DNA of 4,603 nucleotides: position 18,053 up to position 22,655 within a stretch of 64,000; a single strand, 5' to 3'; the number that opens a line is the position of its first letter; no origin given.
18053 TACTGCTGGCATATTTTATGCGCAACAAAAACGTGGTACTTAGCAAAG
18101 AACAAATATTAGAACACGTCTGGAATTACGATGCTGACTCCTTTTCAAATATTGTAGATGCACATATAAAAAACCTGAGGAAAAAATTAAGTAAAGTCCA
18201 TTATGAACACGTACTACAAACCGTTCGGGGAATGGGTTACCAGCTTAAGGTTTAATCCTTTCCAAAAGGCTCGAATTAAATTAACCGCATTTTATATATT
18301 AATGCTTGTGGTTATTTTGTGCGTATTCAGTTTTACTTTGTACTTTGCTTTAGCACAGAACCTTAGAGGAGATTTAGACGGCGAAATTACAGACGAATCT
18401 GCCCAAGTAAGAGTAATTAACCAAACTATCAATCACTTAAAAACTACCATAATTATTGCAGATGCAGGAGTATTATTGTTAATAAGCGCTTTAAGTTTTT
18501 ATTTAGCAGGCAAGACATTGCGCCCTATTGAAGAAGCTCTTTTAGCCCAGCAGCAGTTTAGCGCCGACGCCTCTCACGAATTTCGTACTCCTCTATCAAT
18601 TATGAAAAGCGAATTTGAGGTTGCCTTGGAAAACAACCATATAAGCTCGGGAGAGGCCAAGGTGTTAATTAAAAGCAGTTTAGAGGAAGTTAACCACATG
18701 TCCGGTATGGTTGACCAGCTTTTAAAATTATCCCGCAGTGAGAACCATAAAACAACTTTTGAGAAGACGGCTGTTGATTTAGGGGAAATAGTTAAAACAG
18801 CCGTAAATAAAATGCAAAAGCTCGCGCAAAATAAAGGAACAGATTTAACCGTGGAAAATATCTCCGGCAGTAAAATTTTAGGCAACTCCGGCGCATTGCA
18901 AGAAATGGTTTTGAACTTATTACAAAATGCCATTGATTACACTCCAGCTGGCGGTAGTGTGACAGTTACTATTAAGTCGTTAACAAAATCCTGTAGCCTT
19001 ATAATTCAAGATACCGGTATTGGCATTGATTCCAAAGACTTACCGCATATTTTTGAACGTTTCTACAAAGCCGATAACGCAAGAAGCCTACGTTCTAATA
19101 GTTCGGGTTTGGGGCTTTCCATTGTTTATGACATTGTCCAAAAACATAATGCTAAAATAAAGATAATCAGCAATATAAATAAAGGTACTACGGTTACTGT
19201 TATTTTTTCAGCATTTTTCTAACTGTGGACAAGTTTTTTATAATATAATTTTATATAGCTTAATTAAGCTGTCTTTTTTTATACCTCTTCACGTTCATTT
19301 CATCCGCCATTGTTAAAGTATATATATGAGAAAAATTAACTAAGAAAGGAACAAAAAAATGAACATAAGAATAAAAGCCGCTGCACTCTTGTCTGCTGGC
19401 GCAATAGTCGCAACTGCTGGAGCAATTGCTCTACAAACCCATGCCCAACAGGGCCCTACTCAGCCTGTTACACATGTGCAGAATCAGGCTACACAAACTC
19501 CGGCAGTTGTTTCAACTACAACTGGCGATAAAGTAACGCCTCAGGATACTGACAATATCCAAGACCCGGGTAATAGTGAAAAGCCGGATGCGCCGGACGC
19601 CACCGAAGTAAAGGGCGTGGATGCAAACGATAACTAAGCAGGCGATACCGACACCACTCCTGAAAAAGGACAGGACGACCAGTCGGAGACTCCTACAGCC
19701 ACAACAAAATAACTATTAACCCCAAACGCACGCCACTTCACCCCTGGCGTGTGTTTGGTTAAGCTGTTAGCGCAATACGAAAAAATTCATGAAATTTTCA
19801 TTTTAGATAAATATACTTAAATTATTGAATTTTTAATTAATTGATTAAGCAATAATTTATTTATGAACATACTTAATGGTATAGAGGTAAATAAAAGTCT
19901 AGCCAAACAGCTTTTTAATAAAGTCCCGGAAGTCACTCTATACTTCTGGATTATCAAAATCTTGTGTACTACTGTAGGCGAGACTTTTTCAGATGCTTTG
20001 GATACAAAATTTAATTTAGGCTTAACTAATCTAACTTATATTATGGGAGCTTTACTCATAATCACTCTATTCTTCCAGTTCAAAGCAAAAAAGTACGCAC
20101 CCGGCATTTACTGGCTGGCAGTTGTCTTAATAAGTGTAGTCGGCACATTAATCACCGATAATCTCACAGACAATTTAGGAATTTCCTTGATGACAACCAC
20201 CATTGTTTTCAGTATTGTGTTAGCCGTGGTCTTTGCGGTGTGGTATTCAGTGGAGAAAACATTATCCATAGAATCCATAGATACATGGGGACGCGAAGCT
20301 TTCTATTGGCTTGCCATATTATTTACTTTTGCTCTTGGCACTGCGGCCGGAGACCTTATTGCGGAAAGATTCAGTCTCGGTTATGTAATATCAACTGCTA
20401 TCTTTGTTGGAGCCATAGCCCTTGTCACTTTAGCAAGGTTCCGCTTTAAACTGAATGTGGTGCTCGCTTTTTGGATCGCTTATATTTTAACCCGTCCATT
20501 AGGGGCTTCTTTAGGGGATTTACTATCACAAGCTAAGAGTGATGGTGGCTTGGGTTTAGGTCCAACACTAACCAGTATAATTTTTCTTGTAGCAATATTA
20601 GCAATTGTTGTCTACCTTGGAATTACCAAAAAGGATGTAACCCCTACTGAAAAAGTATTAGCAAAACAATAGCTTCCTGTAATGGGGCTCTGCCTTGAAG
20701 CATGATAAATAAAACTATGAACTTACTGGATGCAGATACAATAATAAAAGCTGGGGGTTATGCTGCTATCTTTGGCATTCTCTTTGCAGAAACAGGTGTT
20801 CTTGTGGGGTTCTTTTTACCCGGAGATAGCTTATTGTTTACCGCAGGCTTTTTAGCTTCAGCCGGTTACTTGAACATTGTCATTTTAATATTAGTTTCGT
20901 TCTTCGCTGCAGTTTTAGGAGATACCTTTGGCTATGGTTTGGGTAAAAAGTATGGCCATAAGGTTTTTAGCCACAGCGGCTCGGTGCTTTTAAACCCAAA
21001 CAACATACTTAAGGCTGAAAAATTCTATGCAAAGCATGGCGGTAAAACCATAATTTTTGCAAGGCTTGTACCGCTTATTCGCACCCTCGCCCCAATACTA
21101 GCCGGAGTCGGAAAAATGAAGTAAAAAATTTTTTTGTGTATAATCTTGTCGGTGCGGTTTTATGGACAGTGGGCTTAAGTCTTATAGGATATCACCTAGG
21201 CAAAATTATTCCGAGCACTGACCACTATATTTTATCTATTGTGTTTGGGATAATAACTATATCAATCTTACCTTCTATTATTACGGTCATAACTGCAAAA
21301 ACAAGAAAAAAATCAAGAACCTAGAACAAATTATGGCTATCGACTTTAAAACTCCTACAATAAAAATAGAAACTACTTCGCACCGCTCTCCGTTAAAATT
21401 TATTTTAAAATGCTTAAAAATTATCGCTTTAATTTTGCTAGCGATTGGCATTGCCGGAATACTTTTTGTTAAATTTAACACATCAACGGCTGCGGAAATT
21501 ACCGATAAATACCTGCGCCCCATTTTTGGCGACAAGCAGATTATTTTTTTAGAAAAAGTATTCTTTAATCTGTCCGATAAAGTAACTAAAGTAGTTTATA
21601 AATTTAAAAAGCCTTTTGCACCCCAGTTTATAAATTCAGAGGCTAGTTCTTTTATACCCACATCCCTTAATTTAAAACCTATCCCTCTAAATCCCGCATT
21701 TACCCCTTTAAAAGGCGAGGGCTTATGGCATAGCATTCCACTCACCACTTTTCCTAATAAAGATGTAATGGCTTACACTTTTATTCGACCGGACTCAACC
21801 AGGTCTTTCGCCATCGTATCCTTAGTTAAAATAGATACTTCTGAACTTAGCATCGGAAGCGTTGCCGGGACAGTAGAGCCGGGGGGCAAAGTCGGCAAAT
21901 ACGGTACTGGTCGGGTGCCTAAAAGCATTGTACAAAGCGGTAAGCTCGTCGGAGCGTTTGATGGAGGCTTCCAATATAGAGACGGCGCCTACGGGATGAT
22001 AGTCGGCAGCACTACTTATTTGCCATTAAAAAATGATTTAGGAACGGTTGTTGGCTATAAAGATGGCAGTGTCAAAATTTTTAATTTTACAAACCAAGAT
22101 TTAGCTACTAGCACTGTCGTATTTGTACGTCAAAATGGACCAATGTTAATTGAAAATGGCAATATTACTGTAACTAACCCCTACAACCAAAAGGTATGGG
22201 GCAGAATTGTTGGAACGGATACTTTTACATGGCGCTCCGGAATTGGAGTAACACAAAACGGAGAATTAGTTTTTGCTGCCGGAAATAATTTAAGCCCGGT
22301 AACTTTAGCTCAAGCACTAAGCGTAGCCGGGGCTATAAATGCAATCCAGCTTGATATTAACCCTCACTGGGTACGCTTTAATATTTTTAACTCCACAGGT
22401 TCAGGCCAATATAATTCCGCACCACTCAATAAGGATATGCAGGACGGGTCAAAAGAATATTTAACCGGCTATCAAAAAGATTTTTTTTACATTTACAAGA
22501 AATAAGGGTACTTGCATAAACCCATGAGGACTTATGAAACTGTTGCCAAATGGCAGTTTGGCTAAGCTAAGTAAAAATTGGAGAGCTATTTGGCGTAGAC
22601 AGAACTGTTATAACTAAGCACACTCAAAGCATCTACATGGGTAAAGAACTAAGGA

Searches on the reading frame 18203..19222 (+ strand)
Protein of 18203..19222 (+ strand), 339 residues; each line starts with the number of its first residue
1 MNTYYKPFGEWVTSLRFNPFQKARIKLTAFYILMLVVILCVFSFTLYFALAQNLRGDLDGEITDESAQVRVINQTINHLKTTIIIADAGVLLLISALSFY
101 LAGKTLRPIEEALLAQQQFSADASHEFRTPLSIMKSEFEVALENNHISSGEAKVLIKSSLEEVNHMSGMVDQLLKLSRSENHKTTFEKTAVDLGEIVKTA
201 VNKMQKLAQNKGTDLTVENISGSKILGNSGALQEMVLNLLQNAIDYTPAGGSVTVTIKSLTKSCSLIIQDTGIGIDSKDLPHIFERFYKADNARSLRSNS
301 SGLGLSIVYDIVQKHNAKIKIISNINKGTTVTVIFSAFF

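Call 50: search_protein_families(library=pfam, proteins=[window:18203-19222:+], max_evalue=0.00001)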
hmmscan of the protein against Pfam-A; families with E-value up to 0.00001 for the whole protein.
window:18203-19222:+ (339 aa): 2 families
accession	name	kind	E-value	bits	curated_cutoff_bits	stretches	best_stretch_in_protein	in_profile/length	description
PF02518.31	HATPase_c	-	1.1e-26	93.8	26.4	1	229-335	3-107/111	Histidine kinase-, DNA gyrase B-, and HSP90-like ATPase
PF00512.31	HisKA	-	7.2e-13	48.8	26.9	1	115-181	1-65/66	His Kinase A (phospho-acceptor) domain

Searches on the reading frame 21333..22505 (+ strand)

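Call 50: search_protein_families(library=pfam, proteins=[window:21333-22505:+], max_evalue=0.00001)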
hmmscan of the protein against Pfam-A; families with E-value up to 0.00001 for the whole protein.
window:21333-22505:+ (390 aa): 1 family
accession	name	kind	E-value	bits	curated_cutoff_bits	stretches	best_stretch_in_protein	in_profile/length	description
PF09992.14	NAGPA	-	1.4e-08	35.6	25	1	208-341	6-137/169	Phosphodiester glycosidase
